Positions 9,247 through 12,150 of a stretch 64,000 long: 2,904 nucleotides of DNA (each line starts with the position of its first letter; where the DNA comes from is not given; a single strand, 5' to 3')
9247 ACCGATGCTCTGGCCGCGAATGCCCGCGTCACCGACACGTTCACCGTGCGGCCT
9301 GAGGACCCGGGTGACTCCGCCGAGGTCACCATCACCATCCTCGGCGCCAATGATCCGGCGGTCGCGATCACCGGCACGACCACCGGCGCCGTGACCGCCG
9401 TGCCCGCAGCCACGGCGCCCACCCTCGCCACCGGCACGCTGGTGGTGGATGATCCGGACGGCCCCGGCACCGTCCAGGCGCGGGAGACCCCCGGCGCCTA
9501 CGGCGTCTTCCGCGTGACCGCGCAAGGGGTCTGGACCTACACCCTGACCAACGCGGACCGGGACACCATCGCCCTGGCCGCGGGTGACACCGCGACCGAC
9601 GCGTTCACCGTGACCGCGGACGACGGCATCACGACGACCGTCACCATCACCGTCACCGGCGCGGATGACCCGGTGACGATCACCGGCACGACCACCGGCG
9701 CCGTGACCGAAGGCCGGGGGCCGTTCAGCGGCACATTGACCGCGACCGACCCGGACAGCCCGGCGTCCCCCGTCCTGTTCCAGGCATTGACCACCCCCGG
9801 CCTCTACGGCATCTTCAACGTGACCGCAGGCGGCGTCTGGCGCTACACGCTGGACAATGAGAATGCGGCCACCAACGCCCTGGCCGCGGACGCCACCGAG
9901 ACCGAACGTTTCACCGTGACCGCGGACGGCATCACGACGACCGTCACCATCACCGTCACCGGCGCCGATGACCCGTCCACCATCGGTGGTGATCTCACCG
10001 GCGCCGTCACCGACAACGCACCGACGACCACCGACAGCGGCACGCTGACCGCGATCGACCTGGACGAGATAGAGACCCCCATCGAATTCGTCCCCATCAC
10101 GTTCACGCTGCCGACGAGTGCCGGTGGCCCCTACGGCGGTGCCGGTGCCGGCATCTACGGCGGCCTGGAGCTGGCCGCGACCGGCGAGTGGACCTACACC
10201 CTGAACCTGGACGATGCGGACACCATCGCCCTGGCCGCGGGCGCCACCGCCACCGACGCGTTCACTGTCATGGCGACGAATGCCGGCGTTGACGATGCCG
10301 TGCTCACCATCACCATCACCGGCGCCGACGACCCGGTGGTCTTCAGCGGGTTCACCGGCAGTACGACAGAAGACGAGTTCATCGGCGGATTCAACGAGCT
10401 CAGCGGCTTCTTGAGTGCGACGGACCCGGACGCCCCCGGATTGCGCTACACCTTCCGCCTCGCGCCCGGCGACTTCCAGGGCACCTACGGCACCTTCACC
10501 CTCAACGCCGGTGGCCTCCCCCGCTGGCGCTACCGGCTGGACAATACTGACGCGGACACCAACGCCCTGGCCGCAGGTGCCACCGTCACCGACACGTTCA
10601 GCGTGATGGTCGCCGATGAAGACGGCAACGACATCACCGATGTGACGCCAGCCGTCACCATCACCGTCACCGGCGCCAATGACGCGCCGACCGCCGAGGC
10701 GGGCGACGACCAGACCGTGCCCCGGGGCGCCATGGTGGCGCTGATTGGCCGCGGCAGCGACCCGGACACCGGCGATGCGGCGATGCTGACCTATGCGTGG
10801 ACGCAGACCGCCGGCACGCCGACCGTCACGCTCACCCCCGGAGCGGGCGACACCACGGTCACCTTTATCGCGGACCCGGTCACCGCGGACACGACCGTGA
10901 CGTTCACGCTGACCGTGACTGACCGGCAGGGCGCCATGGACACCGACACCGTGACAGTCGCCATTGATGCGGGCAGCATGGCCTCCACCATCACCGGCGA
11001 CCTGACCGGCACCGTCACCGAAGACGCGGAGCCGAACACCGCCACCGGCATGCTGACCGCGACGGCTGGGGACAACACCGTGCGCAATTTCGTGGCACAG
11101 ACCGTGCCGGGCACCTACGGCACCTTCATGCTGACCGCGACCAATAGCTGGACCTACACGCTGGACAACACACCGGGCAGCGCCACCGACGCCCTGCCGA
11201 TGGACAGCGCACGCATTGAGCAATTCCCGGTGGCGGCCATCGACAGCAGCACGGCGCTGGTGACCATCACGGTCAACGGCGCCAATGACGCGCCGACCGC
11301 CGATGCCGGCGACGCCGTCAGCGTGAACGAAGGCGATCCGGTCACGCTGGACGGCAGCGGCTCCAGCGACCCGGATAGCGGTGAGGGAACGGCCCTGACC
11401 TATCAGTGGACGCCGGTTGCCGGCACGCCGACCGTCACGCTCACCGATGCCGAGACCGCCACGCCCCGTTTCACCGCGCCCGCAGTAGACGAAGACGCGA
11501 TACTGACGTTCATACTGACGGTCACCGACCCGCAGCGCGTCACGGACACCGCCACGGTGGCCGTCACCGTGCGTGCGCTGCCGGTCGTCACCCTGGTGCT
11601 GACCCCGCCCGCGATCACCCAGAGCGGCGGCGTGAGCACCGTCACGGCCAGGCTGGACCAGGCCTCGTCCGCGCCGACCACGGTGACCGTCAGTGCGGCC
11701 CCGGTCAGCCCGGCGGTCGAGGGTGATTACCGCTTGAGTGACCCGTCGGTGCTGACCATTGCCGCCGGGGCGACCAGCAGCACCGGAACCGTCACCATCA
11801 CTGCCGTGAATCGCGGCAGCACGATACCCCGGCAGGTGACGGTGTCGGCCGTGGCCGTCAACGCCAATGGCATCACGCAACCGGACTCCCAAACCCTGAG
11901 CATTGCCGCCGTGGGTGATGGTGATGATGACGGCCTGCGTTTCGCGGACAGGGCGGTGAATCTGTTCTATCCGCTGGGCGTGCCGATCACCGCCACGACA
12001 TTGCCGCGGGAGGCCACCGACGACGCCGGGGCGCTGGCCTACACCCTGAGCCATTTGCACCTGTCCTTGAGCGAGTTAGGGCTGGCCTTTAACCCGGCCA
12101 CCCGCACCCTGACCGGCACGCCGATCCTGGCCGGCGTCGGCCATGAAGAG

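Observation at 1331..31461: ~10.3-kb in-frame segmental duplication (offset 19,875 nt) with sharp identity boundaries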

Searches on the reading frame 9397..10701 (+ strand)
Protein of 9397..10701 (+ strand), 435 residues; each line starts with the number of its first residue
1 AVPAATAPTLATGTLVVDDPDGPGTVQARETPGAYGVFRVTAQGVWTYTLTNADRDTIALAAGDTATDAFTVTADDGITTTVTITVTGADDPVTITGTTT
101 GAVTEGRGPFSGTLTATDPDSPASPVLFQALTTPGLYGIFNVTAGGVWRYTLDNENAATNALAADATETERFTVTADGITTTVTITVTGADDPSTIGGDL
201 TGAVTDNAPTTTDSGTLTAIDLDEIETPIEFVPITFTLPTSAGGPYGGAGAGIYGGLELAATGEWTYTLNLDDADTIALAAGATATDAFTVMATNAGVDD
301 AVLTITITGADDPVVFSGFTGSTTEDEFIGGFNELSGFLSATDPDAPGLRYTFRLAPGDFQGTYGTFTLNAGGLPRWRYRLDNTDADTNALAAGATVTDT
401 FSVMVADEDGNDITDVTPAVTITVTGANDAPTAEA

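Call 23: find_related_loci(query=window:9397-10701:+, collection=metagenome_contigs, flank=10000)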
Query window:9397-10701:+ (435 aa) in metagenome_contigs; peptide patterns used: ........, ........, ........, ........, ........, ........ (x = any residue, [..] = any of these).
140 stretches matched a pattern; 2 encode a relative of the query (tblastn E <= 1e-3); 2 distinct loci.
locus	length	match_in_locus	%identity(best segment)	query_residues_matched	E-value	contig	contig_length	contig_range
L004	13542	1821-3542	38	11-431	2e-46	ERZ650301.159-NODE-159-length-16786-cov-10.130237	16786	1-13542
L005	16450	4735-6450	38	11-430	3e-46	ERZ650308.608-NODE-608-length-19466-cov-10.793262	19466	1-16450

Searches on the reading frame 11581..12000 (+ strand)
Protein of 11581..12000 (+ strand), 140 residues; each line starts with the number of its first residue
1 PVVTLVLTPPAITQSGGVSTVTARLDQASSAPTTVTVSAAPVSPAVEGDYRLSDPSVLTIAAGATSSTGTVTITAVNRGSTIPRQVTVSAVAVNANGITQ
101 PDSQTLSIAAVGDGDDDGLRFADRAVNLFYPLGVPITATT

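Call 46: search_protein_families(library=pfam, proteins=[window:11581-12000:+], max_evalue=0.01)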
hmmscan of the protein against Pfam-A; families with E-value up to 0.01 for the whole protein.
window:11581-12000:+ (140 aa): 1 family
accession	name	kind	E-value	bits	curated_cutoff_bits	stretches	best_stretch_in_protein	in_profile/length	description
PF20579.4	LapA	-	0.0064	17.3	27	0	3-72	3-57/99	LapA domain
